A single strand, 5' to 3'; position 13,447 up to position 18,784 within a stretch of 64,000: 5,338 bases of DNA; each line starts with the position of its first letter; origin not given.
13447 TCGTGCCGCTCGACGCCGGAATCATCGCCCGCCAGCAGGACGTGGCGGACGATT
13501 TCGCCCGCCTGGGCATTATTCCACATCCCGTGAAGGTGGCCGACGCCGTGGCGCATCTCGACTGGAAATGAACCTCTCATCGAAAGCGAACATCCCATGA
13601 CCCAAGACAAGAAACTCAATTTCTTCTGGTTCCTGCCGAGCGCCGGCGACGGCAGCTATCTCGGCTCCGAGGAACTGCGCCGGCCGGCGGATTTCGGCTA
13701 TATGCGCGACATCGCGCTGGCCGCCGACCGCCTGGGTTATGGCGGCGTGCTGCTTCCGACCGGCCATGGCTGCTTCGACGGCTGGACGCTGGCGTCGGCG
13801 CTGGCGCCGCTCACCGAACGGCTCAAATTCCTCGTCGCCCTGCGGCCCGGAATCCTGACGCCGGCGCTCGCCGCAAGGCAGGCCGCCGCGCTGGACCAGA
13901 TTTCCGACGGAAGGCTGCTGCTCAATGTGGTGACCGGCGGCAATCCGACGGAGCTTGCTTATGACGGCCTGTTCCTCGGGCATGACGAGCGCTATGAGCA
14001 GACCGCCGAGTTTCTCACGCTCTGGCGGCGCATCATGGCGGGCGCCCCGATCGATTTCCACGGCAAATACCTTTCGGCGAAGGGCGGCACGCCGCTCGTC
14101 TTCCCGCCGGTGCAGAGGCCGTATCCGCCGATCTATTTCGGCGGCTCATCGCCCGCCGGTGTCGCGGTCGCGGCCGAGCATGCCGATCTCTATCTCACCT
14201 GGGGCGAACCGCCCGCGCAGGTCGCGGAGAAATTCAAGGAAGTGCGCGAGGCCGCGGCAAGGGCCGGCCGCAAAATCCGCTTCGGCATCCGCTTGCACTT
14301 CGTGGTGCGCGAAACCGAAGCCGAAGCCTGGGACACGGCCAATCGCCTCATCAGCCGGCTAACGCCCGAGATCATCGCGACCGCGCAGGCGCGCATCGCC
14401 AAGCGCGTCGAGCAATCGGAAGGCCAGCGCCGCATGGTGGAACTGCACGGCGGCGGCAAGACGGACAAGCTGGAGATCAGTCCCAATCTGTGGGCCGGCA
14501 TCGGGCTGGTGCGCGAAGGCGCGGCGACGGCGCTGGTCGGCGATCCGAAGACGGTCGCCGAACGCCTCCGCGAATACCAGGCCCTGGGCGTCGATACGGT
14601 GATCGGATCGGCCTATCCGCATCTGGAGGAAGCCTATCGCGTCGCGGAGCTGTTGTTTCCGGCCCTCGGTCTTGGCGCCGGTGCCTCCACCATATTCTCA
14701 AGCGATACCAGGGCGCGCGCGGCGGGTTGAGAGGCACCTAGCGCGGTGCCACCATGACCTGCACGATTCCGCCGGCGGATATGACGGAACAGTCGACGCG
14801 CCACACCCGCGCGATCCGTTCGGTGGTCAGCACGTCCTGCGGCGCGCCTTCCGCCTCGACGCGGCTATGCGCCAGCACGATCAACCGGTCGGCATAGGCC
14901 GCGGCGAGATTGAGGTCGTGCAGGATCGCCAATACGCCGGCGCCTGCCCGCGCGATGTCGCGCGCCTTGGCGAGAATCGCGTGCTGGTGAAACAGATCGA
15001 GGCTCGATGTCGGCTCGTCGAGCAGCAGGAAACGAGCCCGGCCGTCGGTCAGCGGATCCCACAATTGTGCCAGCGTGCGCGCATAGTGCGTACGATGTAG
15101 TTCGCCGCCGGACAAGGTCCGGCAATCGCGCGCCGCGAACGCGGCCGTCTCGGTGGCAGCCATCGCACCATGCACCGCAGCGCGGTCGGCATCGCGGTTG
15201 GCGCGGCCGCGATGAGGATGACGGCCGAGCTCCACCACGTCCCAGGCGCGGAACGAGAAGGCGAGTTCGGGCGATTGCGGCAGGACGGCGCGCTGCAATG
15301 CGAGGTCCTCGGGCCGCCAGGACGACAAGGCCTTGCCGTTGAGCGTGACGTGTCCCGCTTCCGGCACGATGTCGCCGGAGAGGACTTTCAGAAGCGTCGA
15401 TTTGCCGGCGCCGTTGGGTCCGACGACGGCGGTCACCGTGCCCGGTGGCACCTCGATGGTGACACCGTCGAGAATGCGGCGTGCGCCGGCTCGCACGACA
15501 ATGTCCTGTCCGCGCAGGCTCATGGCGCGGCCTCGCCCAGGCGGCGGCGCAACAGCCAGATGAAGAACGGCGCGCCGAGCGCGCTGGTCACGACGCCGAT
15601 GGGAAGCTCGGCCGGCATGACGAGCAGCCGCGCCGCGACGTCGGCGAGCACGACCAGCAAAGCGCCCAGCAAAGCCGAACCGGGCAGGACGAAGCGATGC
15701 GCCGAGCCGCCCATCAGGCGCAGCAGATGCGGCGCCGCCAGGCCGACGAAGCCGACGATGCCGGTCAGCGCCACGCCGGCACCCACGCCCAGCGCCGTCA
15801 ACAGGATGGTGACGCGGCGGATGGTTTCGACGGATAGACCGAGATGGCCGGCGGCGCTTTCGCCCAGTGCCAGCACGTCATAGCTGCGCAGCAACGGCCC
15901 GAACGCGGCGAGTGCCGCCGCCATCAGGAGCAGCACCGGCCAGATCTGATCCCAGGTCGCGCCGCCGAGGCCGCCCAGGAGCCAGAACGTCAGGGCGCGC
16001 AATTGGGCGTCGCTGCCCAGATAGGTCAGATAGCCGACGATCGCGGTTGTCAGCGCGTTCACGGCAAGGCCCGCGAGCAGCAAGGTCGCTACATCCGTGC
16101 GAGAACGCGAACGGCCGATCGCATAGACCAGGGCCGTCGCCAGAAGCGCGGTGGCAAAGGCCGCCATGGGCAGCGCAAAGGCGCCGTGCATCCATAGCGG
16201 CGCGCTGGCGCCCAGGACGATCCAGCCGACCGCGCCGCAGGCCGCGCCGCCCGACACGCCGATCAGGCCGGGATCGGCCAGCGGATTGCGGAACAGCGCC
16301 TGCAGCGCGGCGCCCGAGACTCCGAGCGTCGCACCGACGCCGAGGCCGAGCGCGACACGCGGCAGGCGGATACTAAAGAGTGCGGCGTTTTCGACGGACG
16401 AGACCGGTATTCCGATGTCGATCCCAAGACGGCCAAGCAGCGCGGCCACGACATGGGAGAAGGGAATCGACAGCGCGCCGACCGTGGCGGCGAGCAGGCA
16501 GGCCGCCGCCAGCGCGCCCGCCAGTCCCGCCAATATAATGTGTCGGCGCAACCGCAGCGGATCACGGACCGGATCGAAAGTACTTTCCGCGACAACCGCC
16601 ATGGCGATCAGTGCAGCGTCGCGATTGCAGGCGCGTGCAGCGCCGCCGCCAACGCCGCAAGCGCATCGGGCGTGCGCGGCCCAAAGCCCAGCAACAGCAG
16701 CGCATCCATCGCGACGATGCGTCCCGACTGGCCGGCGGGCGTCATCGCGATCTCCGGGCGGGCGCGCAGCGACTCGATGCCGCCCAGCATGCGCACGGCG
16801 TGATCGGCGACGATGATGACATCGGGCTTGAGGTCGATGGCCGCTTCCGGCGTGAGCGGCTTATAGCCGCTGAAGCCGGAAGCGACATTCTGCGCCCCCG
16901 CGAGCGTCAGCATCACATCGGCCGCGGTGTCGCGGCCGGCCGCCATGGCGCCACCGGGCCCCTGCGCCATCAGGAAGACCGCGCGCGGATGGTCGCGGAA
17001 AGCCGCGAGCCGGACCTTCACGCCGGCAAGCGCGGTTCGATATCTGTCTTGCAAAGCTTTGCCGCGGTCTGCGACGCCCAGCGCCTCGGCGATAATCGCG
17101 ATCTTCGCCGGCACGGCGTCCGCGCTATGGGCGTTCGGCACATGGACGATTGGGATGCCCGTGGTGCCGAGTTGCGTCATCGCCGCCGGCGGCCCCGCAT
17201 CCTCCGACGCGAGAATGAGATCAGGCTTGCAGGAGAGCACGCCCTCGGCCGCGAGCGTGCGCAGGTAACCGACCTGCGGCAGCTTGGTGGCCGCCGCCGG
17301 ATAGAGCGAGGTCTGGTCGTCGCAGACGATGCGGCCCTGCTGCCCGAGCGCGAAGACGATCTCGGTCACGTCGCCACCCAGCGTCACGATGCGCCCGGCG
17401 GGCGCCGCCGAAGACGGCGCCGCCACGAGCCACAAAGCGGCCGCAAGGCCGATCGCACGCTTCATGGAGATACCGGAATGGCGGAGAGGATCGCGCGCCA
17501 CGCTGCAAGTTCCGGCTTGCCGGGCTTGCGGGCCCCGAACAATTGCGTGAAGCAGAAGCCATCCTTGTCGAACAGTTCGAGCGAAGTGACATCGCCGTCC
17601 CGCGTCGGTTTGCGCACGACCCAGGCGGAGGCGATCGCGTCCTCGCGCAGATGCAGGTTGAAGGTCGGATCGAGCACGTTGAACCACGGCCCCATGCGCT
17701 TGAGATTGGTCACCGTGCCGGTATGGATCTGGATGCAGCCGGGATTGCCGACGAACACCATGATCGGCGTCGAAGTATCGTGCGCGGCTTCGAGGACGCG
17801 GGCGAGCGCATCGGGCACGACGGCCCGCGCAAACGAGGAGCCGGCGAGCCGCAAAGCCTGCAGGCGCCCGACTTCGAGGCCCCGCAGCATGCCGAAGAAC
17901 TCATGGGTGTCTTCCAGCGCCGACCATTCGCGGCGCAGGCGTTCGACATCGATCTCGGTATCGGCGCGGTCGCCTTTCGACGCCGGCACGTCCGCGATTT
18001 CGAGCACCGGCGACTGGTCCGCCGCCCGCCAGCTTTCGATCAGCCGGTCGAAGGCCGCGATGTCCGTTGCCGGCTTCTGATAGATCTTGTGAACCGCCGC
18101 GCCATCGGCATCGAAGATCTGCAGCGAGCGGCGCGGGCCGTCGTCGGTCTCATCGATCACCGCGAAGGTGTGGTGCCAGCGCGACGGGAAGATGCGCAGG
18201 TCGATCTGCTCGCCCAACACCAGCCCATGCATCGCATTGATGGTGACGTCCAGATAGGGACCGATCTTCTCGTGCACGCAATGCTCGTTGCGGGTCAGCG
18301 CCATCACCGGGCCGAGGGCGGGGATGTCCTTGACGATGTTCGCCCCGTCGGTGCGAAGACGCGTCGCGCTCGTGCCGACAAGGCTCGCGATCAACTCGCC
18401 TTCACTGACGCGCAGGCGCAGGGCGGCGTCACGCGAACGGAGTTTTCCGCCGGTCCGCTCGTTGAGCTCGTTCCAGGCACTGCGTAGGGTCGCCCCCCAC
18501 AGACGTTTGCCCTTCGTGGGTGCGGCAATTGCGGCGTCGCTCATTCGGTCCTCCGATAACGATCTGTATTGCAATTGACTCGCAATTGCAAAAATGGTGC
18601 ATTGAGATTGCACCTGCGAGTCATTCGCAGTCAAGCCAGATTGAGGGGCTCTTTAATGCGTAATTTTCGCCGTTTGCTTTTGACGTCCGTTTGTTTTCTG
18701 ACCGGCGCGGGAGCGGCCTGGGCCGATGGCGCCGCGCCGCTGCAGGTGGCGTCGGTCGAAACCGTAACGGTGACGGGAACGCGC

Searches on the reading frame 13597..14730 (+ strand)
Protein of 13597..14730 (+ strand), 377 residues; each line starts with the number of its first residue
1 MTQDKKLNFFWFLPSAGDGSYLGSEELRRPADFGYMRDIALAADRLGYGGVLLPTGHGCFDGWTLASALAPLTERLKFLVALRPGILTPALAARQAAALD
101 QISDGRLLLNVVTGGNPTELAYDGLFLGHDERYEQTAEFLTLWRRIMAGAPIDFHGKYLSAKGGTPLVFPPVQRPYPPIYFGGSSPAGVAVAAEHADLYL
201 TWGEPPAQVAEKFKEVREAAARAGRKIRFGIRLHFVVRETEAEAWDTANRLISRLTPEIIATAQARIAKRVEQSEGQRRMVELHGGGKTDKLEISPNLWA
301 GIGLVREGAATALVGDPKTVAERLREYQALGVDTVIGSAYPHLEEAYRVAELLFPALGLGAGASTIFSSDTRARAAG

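Call 33: search_protein_families(library=pfam, proteins=[window:13597-14730:+], max_evalue=0.00001)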
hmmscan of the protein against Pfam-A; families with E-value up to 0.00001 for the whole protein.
window:13597-14730:+ (377 aa): 1 family
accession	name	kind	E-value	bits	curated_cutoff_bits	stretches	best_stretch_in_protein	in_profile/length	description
PF00296.26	Bac_luciferase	-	1.4e-80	271.4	27.9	1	8-334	2-314/314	Luciferase-like monooxygenase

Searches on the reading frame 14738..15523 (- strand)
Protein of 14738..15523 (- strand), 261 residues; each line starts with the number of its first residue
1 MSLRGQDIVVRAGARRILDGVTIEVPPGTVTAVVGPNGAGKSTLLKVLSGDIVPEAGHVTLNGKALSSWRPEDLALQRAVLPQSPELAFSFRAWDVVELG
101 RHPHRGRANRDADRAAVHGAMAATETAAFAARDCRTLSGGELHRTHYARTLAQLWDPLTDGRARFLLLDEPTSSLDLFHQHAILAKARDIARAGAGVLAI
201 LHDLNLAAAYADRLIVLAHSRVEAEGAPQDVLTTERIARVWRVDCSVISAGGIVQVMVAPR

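Call 33: search_protein_families(library=pfam, proteins=[window:14738-15523:-], max_evalue=0.00001)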
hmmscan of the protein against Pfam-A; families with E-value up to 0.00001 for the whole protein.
window:14738-15523:- (261 aa): 2 families
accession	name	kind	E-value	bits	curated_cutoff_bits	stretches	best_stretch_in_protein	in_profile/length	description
PF00005.33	ABC_tran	-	7.2e-23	82.1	25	1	18-173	1-137/137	ABC transporter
PF13304.12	AAA_21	-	2.2e-08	35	27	0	30-49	1-20/304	AAA domain, putative AbiEii toxin, Type IV TA system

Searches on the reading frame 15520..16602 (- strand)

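Call 33: search_protein_families(library=pfam, proteins=[window:15520-16602:-], max_evalue=0.00001)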
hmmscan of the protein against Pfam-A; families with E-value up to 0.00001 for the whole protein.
window:15520-16602:- (360 aa): 1 family
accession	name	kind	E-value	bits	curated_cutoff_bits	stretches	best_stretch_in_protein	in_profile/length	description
PF01032.23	FecCD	-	4.3e-85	285.9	26.5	1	31-353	2-311/311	FecCD transport family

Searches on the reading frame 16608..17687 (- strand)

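Call 33: search_protein_families(library=pfam, proteins=[window:16608-17687:-], max_evalue=0.00001)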
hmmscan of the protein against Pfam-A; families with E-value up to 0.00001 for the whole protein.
window:16608-17687:- (359 aa): 1 family
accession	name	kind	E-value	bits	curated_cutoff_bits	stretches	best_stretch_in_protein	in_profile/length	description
PF01497.23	Peripla_BP_2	-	4.9e-32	111.7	27.5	1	100-329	1-233/235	Periplasmic binding protein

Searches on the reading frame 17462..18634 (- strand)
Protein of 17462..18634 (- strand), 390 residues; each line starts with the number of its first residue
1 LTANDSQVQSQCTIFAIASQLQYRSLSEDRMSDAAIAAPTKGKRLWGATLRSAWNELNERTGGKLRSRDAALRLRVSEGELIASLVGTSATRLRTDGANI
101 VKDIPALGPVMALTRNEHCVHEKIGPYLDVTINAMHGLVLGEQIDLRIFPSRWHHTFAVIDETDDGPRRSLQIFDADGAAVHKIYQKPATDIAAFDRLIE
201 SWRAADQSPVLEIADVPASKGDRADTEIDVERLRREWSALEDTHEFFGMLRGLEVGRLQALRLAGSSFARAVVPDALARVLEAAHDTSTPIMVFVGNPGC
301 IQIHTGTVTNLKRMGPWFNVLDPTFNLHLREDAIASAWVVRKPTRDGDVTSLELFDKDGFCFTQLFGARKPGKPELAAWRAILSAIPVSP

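Call 33: search_protein_families(library=pfam, proteins=[window:17462-18634:-], max_evalue=0.00001)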
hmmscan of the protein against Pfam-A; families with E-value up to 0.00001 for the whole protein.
window:17462-18634:- (390 aa): 2 families
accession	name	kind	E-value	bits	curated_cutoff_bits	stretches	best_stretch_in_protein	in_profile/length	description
PF05171.18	HemS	-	6.1e-84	278.8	24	2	255-384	2-126/128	Haemin-degrading HemS.ChuX domain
PF06228.19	ChuX_HutX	-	2.6e-62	209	25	2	71-198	1-134/134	Haem utilisation ChuX/HutX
